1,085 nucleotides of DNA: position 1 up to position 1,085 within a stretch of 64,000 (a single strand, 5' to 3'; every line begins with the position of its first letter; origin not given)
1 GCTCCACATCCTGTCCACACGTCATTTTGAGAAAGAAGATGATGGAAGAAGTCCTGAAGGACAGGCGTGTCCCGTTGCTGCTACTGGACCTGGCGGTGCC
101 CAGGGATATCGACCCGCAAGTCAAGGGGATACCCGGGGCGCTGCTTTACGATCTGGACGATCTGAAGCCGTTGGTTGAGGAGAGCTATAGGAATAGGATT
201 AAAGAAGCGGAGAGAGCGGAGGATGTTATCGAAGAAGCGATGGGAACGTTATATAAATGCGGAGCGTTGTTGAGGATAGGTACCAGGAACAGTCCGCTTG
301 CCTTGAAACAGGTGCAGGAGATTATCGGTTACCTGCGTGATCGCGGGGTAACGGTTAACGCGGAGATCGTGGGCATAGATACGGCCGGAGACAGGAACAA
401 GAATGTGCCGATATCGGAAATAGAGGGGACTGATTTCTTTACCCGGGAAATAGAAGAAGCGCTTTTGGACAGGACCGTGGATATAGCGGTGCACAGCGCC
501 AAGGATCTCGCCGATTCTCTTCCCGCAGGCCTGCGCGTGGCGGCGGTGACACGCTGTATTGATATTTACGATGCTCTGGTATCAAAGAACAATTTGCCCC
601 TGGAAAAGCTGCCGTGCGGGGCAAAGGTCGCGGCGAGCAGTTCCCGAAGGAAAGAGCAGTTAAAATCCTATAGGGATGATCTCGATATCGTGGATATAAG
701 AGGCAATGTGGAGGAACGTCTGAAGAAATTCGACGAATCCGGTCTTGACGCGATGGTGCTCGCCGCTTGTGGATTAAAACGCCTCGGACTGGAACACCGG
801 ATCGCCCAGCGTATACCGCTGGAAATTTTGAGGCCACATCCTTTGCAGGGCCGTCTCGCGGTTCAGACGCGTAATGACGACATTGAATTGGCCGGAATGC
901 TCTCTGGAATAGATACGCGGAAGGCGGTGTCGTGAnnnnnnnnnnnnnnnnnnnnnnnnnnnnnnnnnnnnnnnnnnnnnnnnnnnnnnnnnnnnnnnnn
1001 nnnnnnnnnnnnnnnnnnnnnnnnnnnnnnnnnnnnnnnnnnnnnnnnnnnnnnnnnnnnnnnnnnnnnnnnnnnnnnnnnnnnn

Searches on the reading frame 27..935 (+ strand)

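Call 34: search_protein_families(library=pfam, proteins=[window:27-935:+], max_evalue=0.001)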
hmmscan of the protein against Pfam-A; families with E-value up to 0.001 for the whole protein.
window:27-935:+ (302 aa): 2 families
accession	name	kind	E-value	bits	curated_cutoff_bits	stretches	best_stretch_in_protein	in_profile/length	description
PF01379.25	Porphobil_deam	-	1.1e-66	224.8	22.1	1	82-288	1-205/207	Porphobilinogen deaminase, dipyromethane cofactor binding domain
PF01488.26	Shikimate_DH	-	1.8e-10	41.5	24.3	1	2-47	91-136/138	Shikimate / quinate 5-dehydrogenase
